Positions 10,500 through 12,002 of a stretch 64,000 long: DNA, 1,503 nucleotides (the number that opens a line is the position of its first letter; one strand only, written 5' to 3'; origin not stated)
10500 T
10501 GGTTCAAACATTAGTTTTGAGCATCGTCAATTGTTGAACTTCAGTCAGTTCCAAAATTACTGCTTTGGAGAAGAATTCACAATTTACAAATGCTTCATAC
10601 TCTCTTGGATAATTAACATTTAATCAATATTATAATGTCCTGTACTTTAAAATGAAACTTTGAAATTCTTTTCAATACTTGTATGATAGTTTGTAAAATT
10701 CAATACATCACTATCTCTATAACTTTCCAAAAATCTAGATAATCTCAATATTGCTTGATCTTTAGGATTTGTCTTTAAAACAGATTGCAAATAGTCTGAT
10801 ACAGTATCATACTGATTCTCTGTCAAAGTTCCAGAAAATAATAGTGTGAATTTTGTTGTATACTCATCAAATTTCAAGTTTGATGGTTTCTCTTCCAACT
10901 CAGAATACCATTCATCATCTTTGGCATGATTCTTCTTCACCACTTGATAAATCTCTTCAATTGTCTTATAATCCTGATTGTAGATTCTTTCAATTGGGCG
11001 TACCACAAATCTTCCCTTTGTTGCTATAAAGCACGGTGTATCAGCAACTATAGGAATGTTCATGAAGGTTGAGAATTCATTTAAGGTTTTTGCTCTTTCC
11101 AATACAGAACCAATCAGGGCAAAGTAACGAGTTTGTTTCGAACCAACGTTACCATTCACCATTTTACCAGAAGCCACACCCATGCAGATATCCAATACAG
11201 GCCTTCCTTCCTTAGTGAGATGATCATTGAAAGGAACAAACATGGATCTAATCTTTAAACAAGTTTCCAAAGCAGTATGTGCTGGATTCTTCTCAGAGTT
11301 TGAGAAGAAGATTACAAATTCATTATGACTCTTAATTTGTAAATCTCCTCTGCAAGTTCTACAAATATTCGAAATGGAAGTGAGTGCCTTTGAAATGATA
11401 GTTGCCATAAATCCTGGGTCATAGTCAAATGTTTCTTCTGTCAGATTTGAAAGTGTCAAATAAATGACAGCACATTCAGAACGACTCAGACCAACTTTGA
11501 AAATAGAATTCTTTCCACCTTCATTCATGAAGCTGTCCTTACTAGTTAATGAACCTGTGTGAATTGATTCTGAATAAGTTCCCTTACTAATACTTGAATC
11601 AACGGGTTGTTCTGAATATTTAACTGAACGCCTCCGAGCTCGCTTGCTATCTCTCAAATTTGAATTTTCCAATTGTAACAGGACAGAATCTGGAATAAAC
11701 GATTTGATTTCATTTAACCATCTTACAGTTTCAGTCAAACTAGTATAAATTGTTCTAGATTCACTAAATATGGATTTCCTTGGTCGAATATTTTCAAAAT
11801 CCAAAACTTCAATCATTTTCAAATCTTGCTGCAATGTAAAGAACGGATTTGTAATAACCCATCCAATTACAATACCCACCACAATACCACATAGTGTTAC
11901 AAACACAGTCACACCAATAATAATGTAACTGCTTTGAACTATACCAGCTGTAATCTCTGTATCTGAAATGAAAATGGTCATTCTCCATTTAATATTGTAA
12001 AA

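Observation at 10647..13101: Two paralogous ACG-style receptor cyclase-like genes with possibly degenerate catalytic residues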

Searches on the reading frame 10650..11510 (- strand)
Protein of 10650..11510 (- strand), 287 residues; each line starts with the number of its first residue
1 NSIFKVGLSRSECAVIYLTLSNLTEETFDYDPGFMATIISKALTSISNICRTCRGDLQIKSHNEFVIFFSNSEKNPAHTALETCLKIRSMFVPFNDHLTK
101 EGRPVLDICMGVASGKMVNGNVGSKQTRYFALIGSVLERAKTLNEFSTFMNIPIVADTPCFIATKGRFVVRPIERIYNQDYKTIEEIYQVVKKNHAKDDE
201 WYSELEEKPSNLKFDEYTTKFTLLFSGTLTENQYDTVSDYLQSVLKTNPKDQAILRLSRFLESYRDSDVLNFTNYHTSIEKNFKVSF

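Call 14: search_solved_structures(query=window:10650-11510:-, max_evalue=10, show_alignments=3)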
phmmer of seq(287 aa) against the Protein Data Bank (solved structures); distinct sequences matched with E-value up to 10: 15.
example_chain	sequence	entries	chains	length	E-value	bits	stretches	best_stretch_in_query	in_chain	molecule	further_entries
2w01_A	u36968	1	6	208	0.012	18.1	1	66-152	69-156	ADENYLATE CYCLASE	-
5x4t_A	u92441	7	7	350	0.042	16.3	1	97-148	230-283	Photoactivated adenylyl cyclase | Family 3 adenylate cyclase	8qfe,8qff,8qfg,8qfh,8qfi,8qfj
9f1z_A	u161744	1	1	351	0.043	16.3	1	97-148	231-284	Family 3 adenylate cyclase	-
5x4u_A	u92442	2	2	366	0.046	16.2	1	97-148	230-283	Photoactivated adenylyl cyclase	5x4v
4yus_A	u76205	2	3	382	0.049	16.1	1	97-148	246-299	Family 3 adenylate cyclase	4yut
9f1w_A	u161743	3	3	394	0.052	16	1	97-148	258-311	Family 3 adenylate cyclase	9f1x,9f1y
6fht_A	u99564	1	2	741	0.13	14.7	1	71-152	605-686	Bacteriophytochrome,Adenylate cyclase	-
3r5g_A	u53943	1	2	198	0.19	14.2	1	10-192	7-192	CyaB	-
3et6_A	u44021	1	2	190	0.19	14.2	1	101-173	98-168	Soluble guanylyl cyclase beta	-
9o59_A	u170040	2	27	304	0.3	13.5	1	33-104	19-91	Z4-Cage Nanoparticle | Octahedral Z4-Cage Nanoparticle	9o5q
9d92_A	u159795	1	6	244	0.33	13.4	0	36-104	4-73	Z4 c3i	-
7ksb_A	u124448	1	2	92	0.63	12.5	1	83-128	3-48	Non-specific lipid-transfer protein 1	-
9xpe_M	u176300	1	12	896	0.96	11.9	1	132-187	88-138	PHIKZ129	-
1yk9_A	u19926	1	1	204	1.2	11.5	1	12-151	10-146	Adenylate cyclase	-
4p2f_A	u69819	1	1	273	2.2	10.7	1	12-146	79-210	Adenylate cyclase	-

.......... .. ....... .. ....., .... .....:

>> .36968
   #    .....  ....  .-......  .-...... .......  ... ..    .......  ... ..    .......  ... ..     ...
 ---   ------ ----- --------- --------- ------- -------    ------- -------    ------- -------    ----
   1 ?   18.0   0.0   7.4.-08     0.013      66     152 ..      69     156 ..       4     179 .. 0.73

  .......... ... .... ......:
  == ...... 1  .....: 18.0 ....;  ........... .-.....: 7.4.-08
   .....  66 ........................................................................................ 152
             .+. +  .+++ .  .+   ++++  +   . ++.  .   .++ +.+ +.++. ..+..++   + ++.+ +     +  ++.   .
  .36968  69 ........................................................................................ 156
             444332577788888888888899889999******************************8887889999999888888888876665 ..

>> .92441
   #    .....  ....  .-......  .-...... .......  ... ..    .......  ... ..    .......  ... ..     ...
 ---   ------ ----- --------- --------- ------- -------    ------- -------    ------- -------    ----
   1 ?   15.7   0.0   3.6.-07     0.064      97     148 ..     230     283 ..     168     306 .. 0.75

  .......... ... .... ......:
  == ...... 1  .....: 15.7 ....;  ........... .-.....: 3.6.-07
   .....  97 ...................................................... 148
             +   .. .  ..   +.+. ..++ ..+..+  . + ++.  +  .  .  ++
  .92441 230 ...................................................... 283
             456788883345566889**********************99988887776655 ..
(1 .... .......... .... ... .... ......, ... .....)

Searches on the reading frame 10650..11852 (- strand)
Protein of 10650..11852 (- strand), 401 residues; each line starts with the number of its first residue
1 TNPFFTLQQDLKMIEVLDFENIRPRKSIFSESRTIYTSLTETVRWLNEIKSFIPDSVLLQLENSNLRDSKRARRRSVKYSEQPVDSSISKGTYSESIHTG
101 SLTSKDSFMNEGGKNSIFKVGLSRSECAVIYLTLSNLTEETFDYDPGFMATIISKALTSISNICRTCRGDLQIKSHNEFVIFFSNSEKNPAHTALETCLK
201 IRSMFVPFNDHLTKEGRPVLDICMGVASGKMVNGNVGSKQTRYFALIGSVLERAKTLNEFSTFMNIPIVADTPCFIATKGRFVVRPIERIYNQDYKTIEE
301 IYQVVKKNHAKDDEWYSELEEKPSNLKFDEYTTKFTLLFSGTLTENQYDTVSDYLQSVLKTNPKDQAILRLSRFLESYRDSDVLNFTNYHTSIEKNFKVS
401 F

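Call 51: predict_structure(alignment_id=A4)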
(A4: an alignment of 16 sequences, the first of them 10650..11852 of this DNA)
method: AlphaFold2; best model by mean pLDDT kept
length: 401 residues; sequences in the alignment: 16
mean_pLDDT: 75.1   pTM: 0.66
mean pLDDT of the five models: 75.1, 74.0, 74.0, 72.5, 70.0
residues with pLDDT >= 90: 121; 70-90: 136; 50-70: 88; < 50: 56
segments of 3 or more residues with pLDDT < 50: 1-3, 13-25, 75-114
pLDDT, mean of each block of 10 residues (from residue 1): 52 45 48 63 63 61 63 46 36 32 34 56 92 85 73 88 91 91 85 95 91 88 95 82 84 94 94 92 92 86 87 58 75 87 85 91 88 83 74 78 69
secondary structure, 60 per line:
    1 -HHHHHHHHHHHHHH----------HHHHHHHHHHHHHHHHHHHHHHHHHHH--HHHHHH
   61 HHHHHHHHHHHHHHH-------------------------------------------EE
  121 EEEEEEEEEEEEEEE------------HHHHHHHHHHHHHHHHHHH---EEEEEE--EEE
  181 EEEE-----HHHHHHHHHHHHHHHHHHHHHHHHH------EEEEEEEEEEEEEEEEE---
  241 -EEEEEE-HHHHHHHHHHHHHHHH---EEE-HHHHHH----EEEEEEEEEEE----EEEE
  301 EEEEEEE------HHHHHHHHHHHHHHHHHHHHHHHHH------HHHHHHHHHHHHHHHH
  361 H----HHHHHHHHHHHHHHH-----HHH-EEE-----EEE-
elements in order: H2-15 H26-52 H55-75 E119-135 H148-166 E170-175 E178-184 H190-214 E221-237 E242-247 H249-264 E268-270 H272-277 E282-292 E297-307 H314-338 H345-361 H366-380 E390-392 E398-400
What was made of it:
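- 11667..11855 (-): Gene A HAMP-like helix-connector-helix plus the conserved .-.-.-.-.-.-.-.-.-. helix (aa 399-461; P402, F451 and P453 are conserved). Model helices 2-15, 26-52 and 55-75 (call 51).
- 11505..11666 (-): Gene A Ser/charge-rich low-confidence linker (aa 462-515), a family-specific insert. pLDDT below 50 (call 51).
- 10650..10934 (-): Gene A C-terminal module (aa 706-800): D712-E713-W714-Y-S-E-L-E helix and TPR-like helices. Model helices 314-338, 345-361 and 366-380 (call 51).
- On HAMP domain: Model helices 2-15 and 26-52 (call 51).
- On TPR: There are three C-terminal helices in the model (call 51).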

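Call 57: fold_search(model_id=the predicted structure, library=pdb)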
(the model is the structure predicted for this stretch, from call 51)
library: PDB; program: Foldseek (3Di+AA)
matches with E <= 10: 718; with E <= 0.001: 181
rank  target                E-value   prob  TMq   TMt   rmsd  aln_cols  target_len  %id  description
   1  3r5g_A                3.4e-12  1.00  0.42  0.83   2.6       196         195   19  Crystal structure of the adenylyl cyclase CyaB from P. aeruginosa (released 2012-01-11)
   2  3r5g_B                4.2e-12  1.00  0.43  0.84   2.7       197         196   18  Crystal structure of the adenylyl cyclase CyaB from P. aeruginosa (released 2012-01-11)
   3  4p2f                  6.2e-12  1.00  0.40  0.81   3.2       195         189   14  Monomeric form of a single mutant (F363R) of Mycobacterial Adenylyl cyclase Rv1625c (released 2014-09-17)
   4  2w01_B                5.9e-11  1.00  0.43  0.84   2.9       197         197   14  Crystal structure of the guanylyl cyclase Cya2 (released 2008-09-30)
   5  2w01_C                8.7e-11  1.00  0.43  0.82   2.9       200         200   15  Crystal structure of the guanylyl cyclase Cya2 (released 2008-09-30)
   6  2w01_D                1.2e-10  1.00  0.42  0.82   2.6       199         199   15  Crystal structure of the guanylyl cyclase Cya2 (released 2008-09-30)
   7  5o5k_A                1.3e-10  1.00  0.40  0.71   2.9       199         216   14  X-ray structure of a bacterial adenylyl cyclase soluble domain (released 2017-11-01)
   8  2w01_A                2.4e-10  1.00  0.42  0.81   2.6       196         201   14  Crystal structure of the guanylyl cyclase Cya2 (released 2008-09-30)
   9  8qfi                  2.4e-10  1.00  0.41  0.50   3.2       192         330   16  Room temperature crystal structure of the Photoactivated Adenylate Cyclase OaPAC after blue light excitation at 1.8 us d (released 2023-11-01)
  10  5o5l_A                3.2e-10  1.00  0.40  0.69   3.0       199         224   14  X-ray structure of a bacterial adenylyl cyclase soluble domain, solved at cryogenic temperature (released 2017-11-01)
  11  4yut_A                3.3e-10  1.00  0.41  0.46   3.1       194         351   15  Crystal structure of photoactivated adenylyl cyclase of a cyanobacteriaOscillatoria acuminata in orthorhombic form (released 2016-06-01)
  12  8qfg                  5.2e-10  1.00  0.42  0.50   3.0       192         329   16  Cryogenic crystal structure of the Photoactivated Adenylate Cyclase OaPAC after 5 seconds of blue light illumination (released 2023-11-01)
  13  5oyh_D                7.3e-10  1.00  0.39  0.80   3.4       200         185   16  crystal structure of the catalytic core of a rhodopsin-guanylyl cyclase with converted specificity in complex with ATP (released 2018-06-06)
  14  6fht_B                8.2e-10  1.00  0.43  0.24   2.6       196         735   15  Crystal structure of an artificial phytochrome regulated adenylate/guanylate cyclase in its dark adapted Pr form (released 2018-04-18)
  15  4yus                  8.2e-10  1.00  0.41  0.47   3.0       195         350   15  Crystal structure of photoactivated adenylyl cyclase of a cyanobacteriaOscillatoria acuminata in hexagonal form (released 2016-06-01)
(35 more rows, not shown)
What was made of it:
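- On Class III nucleotidyl cyclase homology domain (PF00211 superfamily): Foldseek gives TM 0.83 and rmsd 2.6 A to 3r5g (call 57).
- Checked: The AF2 model of A residues 400-800 matches CyaB with TM 0.83 and rmsd 2.6 A (calls 51, 57).
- The AF2 model of A (CHD blocks mostly pLDDT 82-95) matches CyaB with TM 0.83 (calls 51, 57). The fold and the beta4-beta5 hairpin are retained (call 57).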
